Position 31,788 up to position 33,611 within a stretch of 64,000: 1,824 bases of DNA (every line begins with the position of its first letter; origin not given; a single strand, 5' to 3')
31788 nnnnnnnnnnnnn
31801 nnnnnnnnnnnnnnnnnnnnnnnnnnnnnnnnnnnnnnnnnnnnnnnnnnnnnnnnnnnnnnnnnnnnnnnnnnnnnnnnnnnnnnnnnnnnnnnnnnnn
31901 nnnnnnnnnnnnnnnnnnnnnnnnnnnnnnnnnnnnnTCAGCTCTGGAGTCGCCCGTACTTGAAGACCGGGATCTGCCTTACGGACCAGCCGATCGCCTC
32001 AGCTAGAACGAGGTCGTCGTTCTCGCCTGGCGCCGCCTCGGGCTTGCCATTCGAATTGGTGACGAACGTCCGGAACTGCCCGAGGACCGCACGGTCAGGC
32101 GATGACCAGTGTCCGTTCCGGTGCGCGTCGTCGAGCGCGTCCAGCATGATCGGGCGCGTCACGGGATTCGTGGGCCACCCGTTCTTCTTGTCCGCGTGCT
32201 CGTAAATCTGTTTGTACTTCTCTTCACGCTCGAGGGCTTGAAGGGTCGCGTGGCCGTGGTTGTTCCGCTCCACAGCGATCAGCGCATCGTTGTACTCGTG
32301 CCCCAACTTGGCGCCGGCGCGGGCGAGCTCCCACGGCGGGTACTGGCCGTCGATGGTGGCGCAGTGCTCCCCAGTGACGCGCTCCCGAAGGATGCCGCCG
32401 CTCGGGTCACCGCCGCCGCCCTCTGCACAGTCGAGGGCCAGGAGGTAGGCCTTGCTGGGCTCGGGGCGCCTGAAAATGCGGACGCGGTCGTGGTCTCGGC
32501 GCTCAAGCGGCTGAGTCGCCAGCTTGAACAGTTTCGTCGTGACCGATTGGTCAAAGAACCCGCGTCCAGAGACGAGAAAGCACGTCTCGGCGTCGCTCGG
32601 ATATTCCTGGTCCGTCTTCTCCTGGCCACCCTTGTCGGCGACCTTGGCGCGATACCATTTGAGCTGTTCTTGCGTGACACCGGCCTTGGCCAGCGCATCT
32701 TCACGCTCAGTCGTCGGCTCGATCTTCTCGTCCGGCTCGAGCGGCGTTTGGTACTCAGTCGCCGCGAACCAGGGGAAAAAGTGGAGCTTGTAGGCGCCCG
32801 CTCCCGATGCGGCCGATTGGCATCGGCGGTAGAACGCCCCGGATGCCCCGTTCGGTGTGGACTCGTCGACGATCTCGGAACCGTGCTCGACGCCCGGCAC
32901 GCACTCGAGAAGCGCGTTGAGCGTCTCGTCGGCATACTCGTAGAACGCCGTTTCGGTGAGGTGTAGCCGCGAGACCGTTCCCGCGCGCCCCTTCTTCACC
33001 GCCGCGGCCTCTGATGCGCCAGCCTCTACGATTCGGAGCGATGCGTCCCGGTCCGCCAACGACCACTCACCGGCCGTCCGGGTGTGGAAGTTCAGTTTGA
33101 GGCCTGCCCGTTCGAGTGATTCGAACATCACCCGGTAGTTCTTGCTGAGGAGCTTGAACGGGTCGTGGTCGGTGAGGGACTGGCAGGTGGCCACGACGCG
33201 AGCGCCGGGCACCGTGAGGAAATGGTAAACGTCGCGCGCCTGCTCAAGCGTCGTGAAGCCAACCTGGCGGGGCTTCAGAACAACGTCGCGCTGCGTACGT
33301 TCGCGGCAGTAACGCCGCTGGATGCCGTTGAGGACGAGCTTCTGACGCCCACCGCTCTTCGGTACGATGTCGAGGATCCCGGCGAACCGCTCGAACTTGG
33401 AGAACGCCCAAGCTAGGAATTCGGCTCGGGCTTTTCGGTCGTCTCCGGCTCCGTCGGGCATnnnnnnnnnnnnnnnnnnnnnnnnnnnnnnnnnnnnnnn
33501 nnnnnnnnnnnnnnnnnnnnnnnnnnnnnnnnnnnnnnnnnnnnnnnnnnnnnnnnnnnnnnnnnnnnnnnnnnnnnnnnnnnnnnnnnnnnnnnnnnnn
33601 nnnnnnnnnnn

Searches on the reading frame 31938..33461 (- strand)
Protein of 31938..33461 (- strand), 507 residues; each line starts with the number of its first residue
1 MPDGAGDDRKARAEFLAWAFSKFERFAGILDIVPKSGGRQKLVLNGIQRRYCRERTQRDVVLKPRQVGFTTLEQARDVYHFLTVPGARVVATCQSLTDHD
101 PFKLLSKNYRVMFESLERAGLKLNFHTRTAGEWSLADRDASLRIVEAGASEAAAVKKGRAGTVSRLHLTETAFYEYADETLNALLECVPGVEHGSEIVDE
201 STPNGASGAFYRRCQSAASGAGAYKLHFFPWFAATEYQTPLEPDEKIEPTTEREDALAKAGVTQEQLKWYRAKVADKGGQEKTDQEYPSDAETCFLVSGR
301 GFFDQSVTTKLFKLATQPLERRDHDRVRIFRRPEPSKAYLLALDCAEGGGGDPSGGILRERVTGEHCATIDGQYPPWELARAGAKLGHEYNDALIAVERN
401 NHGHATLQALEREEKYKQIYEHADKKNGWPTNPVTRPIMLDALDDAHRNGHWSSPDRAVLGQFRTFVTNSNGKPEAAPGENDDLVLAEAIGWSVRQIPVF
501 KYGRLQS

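Call 16: search_protein_families(library=pfam, proteins=[window:31938-33461:-], max_evalue=0.001)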
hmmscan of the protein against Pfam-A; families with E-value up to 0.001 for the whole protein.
window:31938-33461:- (507 aa): 0 families

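Call 29: find_related_loci(query=window:31938-33461:-, collection=genome_contigs, flank=10000)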
Query window:31938-33461:- (507 aa) in genome_contigs; peptide patterns used: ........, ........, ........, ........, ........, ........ (x = any residue, [..] = any of these).
43 stretches matched a pattern; 2 encode a relative of the query (tblastn E <= 1e-3); 2 distinct loci.
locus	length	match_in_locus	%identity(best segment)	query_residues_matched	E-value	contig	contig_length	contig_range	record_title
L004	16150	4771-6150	38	48-496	5e-89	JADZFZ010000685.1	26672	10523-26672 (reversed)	MAG: Deltaproteobacteria bacterium isolate SJ883 c_000000658652, whole genome shotgun sequence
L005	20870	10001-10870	25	22-301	2e-13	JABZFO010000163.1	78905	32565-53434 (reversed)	MAG: Desulfosarcina sp. isolate Grevelingen_8MPaII_metabat2.25 scaffold_427, whole genome shotgun sequence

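Call 40: search_dna_similar(query=window:31938-33461:-, collection=phages, mode=protein, max_rows=15)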
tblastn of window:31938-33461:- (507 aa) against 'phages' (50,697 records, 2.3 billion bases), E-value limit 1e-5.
Records with a match: 469; places in all: 471; records where one place covers at least 80% of the query: 296.
Best place of each record, by identity: <60% 469.
By first word of the organism name: Vibrio 145; Stx2a-converting 83; Escherichia 78; Ralstonia 16; Pseudomonas 15; Campylobacter 13; Stx2-converting 12; Klebsiella 11; Burkholderia 10; Caudoviricetes 6; and 31 more.
By host as written in the record: - 242; Escherichia coli K514 (EHEC) 7; Vibrio crassostreae 7; Vibrio cyclitrophicus 7; Escherichia coli 6; Escherichia coli O157:H7 5; Ralstonia pseudosolanacearum 5; Ralstonia pseudosolanacearum I-31 (MT043) 5; and 131 more.
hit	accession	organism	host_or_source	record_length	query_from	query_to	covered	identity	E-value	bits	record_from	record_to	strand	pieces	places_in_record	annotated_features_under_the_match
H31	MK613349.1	Roseobacter phage CRP-7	Rhodobacteraceae bacterium FZCC0042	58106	40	492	89%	30.7%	4e-49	187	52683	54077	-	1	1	terminase large subunit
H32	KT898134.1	Aeromonas phage phiARM81mr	Aeromonas sp. ARM81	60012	22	495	93%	25.9%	1e-21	105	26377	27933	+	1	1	terminase large subunit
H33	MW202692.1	Caudoviricetes sp.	Manatee Spring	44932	31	491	91%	26.5%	5e-26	118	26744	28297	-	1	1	terminase large subunit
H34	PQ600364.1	Escherichia phage phiSTEC1589-Stx1c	Escherichia sp.; serotype: O112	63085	48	499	89%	26.7%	4e-29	128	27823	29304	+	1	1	DNA packaging protein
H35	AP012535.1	Stx2-converting phage Stx2a_WGPS9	Escherichia coli O157:H7 strain 981795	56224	48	499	89%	26.7%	8e-29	127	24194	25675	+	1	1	terminase large subunit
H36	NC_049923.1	Stx2-converting phage Stx2a_WGPS9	Escherichia coli O157:H7 strain 981795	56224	48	499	89%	26.7%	8e-29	127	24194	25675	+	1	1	terminase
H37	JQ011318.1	Escherichia phage TL-2011c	Escherichia coli O103:H25 strain ...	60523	48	499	89%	26.7%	8e-29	127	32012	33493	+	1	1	putative large subunit terminase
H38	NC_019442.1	Escherichia phage TL-2011c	Escherichia coli O103:H25 strain ...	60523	48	499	89%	26.7%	8e-29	127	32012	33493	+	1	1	terminase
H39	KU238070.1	Stx converting phage vB_EcoS_ST2-8624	-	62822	48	499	89%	26.7%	8e-29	127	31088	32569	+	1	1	large subunit terminase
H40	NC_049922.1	Stx converting phage vB_EcoS_ST2-8624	-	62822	48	499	89%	26.7%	8e-29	127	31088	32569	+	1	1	terminase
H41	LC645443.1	Stx2a-converting phage Stx2_EH2011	-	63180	48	499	89%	26.7%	8e-29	127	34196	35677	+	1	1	none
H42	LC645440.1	Stx2a-converting phage Stx2_EH2086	-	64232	48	499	89%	26.7%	8e-29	127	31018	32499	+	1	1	none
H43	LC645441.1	Stx2a-converting phage Stx2_EH2085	-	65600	48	499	89%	26.7%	8e-29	127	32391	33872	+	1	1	none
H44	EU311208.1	Escherichia phage Min27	Escherichia coli O157:H7 str. Min27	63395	48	499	89%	26.7%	1e-28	126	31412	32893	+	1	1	ORF55: putative large subunit terminase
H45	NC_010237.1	Escherichia phage Min27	Escherichia coli O157:H7 str. Min27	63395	48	499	89%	26.7%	1e-28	126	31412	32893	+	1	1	terminase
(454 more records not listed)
